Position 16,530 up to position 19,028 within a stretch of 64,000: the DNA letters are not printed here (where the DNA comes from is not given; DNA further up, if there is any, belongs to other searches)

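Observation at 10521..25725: Gram-positive style utilisation locus for a sulfated glycan, built around two uncharacterised beta-helix enzymes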

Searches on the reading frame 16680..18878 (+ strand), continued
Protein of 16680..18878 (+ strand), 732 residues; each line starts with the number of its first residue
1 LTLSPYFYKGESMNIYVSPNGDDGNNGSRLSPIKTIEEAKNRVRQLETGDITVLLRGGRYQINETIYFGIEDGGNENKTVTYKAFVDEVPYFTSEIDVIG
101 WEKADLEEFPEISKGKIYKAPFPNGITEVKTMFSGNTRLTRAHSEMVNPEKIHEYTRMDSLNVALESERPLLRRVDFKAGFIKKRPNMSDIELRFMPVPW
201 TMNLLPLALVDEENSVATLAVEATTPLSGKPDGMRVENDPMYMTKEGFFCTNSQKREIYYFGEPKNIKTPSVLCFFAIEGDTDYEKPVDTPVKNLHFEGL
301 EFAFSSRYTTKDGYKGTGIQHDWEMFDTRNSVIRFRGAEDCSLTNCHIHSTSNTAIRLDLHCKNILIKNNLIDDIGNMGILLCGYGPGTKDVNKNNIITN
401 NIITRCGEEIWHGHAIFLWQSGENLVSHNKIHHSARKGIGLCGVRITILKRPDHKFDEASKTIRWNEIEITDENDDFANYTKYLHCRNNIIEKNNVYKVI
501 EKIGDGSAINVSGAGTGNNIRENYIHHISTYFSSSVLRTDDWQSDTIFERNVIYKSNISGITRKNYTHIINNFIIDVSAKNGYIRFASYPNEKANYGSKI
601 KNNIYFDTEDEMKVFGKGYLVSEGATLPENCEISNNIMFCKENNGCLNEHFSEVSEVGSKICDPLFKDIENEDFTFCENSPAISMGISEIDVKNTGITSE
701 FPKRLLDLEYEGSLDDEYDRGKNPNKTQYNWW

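Call 41: fold_search(model_id=the predicted structure, library=pdb)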
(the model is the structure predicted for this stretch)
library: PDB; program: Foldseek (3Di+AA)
matches with E <= 10: 401; with E <= 0.001: 61
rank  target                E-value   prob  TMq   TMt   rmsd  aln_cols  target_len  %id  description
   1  5mqp_C                1.7e-24  1.00  0.55  0.65   6.5       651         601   16  Glycoside hydrolase BT_1002 (released 2017-04-05)
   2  5mqp_B                2.2e-24  1.00  0.50  0.58   9.7       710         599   15  Glycoside hydrolase BT_1002 (released 2017-04-05)
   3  5mqp_E                2.6e-24  1.00  0.55  0.65   6.9       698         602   16  Glycoside hydrolase BT_1002 (released 2017-04-05)
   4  5mqp_A                1.1e-23  1.00  0.53  0.62   7.7       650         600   16  Glycoside hydrolase BT_1002 (released 2017-04-05)
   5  3vst_A                3.2e-12  1.00  0.41  0.46  12.3       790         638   12  The complex structure of XylC with Tris (released 2013-02-27)
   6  5gqc_A                2.5e-08  1.00  0.40  0.48  14.4       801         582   12  Crystal structure of lacto-N-biosidase LnbX from Bifidobacterium longum subsp. longum, ligand-free form (released 2017-04-19)
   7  5gqc_D                1.3e-07  1.00  0.42  0.51  13.4       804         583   13  Crystal structure of lacto-N-biosidase LnbX from Bifidobacterium longum subsp. longum, ligand-free form (released 2017-04-19)
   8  7v6i_A                2.4e-07  1.00  0.42  0.49  12.8       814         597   13  Crystal structure of lacto-N-biosidase BsaX from Bifidobacterium saguini, lacto-N-biose complex (released 2022-02-09)
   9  7v6m_A                2.9e-07  1.00  0.36  0.44  13.2       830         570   12  Crystal structure of lacto-N-biosidase TnX from Tynzenella nexilis, lacto-N-biose complex (released 2022-02-09)
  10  9beh_A                4.7e-07  1.00  0.30  0.36  14.5       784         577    9  Structure of GH110A in complex with galactose-6-sulfate (released 2025-08-27)
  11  8yk2_A                5.1e-07  1.00  0.25  0.28  15.5       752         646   11  Blood group B alpha-1,3-galactosidase AgaBb from Bifidobacterium bifidum, construct T7-tag_24-700 (released 2024-07-10)
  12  7w1c_D                9.6e-07  1.00  0.30  0.34  19.9       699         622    8  Crystal structure of Klebsiella pneumoniae K1 capsule-specific polysaccharide lyase in a P1 crystal form (released 2022-05-18)
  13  9bev_A                1.3e-06  1.00  0.33  0.39  12.5       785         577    8  Structure of GH110A in complex with a lambda-carrageenan oligosaccharide (released 2025-08-27)
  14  8yk1_A                1.3e-06  1.00  0.29  0.26  15.4       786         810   11  Blood group B alpha-1,3-galactosidase AgaBb from Bifidobacterium bifidum, construct 23-844 (released 2024-07-10)
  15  7vul_B                1.3e-06  1.00  0.28  0.31  15.6       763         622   11  Structure of Klebsiella Phage P560 depolymerase (released 2022-11-16)
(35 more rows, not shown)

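Call 42: search_protein_families(library=pfam, proteins=[P0081, P0029, window:16716-18878:+], max_evalue=1)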
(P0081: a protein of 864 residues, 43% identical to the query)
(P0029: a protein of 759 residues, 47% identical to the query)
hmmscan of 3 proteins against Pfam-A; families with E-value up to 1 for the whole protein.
P0081 (864 aa): 6 families
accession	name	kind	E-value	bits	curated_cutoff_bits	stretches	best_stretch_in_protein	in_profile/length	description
PF13229.12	Beta_helix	-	1.4e-10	41.4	25.9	2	323-426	65-157/158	Right handed beta helix region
PF05048.19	NosD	-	7.9e-10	39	23.6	2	299-434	35-150/212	Periplasmic copper-binding protein (NosD)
PF21231.2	GH141_M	-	7.1e-06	26.4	27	1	224-254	125-155/156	GH141 insertion domain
PF08480.16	Disaggr_assoc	-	0.00013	22.4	22.6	1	360-425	3-70/194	Disaggregatase related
PF07602.17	DUF1565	-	0.00026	20.9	20.3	1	25-67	2-41/257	Protein of unknown function (DUF1565)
PF22842.2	Pel9A-like_beta_helix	-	0.0026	17.2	25.2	1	18-68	9-56/370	Pel9A-like, right handed beta helix region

P0029 (759 aa): 4 families
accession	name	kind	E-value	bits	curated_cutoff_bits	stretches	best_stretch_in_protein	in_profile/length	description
PF13229.12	Beta_helix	-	3.6e-10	40.1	25.9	2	352-450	70-156/158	Right handed beta helix region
PF21231.2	GH141_M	-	2.7e-05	24.5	27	1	252-280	128-156/156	GH141 insertion domain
PF17161.10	DUF5123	-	0.0098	17.5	35.1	1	602-708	15-105/113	Domain of unknown function (DUF5123)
PF08480.16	Disaggr_assoc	-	0.015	15.6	22.6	1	385-520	3-137/194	Disaggregatase related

window:16716-18878:+ (720 aa): 2 families
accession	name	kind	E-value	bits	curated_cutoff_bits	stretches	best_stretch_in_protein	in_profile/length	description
PF13229.12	Beta_helix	-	3.9e-10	40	25.9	1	321-429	3-97/158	Right handed beta helix region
PF08480.16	Disaggr_assoc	-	0.00016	22.1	22.6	1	544-664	52-169/194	Disaggregatase related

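Call 43: search_solved_structures(query=A1, max_evalue=0.01, show_alignments=2)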
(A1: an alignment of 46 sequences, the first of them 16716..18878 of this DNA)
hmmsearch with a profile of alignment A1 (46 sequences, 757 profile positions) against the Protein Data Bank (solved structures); distinct sequences matched with E-value up to 0.01: 3.
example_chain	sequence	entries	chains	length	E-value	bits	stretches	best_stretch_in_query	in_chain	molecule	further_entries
9rx2_A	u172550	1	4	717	3.3e-208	696.6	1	12-723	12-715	Parallel beta-helix repeat protein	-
5mqp_A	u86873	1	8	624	9.9e-28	99.9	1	20-327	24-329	Glycoside hydrolase BT_1002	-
3vst_A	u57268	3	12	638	5.7e-05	24.6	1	22-119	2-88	Xylosidase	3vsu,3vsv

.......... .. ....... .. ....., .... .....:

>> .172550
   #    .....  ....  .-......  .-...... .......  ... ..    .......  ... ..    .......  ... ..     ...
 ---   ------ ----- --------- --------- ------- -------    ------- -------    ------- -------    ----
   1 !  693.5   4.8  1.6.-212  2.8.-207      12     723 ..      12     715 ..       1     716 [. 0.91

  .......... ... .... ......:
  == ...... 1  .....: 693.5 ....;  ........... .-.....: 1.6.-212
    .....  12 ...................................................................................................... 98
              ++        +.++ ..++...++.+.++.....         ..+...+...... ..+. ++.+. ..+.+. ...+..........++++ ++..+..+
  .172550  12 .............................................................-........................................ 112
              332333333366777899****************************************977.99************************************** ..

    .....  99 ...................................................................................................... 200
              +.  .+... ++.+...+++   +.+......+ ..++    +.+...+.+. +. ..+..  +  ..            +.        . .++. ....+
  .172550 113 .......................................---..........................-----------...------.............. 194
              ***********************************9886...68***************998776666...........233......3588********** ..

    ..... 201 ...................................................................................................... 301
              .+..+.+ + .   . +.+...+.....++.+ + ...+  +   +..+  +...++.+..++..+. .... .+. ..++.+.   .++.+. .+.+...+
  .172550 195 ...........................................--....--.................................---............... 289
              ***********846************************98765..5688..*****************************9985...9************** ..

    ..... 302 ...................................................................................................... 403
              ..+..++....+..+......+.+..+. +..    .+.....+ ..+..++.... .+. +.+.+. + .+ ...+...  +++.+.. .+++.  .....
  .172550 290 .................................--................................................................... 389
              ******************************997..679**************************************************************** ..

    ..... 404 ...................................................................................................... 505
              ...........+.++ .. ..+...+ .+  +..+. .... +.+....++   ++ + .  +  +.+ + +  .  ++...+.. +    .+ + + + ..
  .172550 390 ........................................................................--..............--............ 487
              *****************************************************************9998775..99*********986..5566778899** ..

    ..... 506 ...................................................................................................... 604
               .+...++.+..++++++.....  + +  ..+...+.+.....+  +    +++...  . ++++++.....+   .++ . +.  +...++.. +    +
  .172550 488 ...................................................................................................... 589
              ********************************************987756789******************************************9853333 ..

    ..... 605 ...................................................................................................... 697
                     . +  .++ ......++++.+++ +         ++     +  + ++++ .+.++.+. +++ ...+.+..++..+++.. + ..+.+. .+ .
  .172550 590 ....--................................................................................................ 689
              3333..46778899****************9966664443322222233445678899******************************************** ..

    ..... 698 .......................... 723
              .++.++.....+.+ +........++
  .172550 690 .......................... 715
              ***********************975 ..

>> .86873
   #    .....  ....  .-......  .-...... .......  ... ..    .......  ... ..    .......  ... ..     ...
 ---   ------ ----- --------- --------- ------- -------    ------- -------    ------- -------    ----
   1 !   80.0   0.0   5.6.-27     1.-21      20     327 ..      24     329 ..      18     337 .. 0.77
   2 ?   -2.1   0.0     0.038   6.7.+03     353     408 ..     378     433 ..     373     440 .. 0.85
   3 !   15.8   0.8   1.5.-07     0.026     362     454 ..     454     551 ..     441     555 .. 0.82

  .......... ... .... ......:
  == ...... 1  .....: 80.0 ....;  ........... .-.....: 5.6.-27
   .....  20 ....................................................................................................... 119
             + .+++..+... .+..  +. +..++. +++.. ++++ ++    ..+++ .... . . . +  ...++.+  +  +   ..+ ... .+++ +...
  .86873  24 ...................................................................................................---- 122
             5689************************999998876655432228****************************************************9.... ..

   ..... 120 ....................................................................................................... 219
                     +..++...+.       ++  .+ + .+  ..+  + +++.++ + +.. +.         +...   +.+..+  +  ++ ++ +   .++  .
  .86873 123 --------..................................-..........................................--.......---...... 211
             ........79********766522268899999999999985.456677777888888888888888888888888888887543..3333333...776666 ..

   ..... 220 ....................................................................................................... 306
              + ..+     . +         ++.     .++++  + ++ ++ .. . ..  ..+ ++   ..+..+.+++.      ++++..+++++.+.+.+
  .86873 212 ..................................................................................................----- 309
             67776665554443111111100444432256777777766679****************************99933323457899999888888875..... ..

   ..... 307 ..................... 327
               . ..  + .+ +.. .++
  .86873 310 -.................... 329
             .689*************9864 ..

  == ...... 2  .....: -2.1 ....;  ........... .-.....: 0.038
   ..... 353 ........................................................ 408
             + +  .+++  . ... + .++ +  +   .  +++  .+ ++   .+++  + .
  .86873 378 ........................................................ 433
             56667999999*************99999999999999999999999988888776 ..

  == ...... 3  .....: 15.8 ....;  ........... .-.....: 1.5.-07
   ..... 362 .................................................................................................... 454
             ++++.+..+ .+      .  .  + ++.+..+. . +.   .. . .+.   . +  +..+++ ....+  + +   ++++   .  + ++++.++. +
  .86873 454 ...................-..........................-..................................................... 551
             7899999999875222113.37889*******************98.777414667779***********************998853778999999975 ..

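Call 49: find_related_loci(query=A1, collection=genome_contigs, flank=10000)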
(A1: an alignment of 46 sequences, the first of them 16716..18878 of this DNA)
Query A1 (720 aa) in genome_contigs; peptide patterns used: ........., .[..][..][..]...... (x = any residue, [..] = any of these).
96 stretches matched a pattern; 73 encode a relative of the query (tblastn E <= 1e-3); 70 distinct loci.
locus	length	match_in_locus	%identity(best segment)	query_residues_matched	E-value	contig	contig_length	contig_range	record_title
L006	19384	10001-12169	68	2-720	0e+0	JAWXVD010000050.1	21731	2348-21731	MAG: Eubacteriales bacterium isolate FM_66_G121_IV NODE_764_length_21732_cov_6.076443, whole genome shotgun sequence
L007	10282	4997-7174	59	2-720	0e+0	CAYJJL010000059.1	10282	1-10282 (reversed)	MAG TPA_asm: uncultured Faecalibacterium sp. isolate ERP123703_co3_165 genome assembly, contig: NODE_7978_length_10282_c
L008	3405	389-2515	59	24-720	0e+0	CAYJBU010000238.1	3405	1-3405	MAG TPA_asm: uncultured Eubacteriales bacterium isolate ERP123703_co1_239 genome assembly, contig: NODE_28397_length_340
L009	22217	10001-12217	58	3-720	0e+0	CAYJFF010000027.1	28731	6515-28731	MAG TPA_asm: uncultured Oscillospiraceae bacterium isolate ERP123703_co2_270 genome assembly, contig: NODE_936_length_28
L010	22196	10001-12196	57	3-720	0e+0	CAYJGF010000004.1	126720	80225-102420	MAG TPA_asm: uncultured Oscillospiraceae bacterium isolate ERP123703_co1_364 genome assembly, contig: NODE_83_length_126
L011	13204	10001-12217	57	3-720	0e+0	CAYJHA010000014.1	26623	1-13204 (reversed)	MAG TPA_asm: uncultured Bacteroides sp. isolate ERP123703_co1_73 genome assembly, contig: NODE_1818_length_26623_cov_16.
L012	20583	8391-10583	59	4-720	0e+0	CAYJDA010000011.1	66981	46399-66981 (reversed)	MAG TPA_asm: uncultured Oscillospiraceae bacterium isolate ERP123703_co1_117 genome assembly, contig: NODE_351_length_66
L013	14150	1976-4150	59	3-720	0e+0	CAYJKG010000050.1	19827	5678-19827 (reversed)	MAG TPA_asm: uncultured Faecalibacterium sp. isolate ERP123703_co4_9 genome assembly, contig: NODE_1366_length_19827_cov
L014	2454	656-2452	62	4-588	0e+0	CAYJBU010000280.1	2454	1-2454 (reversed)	MAG TPA_asm: uncultured Eubacteriales bacterium isolate ERP123703_co1_239 genome assembly, contig: NODE_42692_length_245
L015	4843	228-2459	48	2-720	0e+0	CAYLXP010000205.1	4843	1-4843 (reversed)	MAG TPA_asm: uncultured Victivallales bacterium isolate SRP200020_co4_239 genome assembly, contig: NODE_19164_length_484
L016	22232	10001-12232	46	2-720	0e+0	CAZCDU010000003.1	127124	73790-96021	MAG TPA_asm: uncultured Victivallales bacterium isolate binchicken_co142_396 genome assembly, contig: NODE_199_length_12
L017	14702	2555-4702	47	1-699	0e+0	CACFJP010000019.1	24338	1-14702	uncultured Bacteroidetes bacterium isolate AG-908-E14 genome assembly, contig: AG-908-E14_NODE_19, whole genome shotgun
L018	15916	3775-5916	47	3-699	0e+0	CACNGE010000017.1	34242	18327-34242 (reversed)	MAG: uncultured Bacteroidetes bacterium isolate AG-920-I17 genome assembly, contig: AG-920-I17_NODE_17, whole genome sho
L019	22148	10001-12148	46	1-699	0e+0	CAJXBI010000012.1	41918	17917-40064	MAG TPA_asm: uncultured Bacteroidetes bacterium isolate ERR599052_bin.231_MetaBAT_v2.12.1_MAG genome assembly, contig: N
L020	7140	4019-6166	46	1-699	0e+0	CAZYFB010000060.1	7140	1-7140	MAG TPA_asm: uncultured bacterium isolate binchicken_co282_367 genome assembly, contig: NODE_17827_length_7140_cov_5.114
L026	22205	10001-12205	44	1-720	0e+0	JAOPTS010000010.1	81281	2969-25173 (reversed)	MAG: Reichenbachiella sp. isolate tPB_Bact1 H3element_contig_232, whole genome shotgun sequence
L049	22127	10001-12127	42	3-697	4e-158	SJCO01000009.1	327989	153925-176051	Puteibacter caeruleilacunae strain JC036 scaffold_8, whole genome shotgun sequence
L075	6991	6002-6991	39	3-321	6e-63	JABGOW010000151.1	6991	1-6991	MAG: Verrucomicrobia bacterium isolate co234_bin17 NODE_16476_length_6991_cov_4.930940, whole genome shotgun sequence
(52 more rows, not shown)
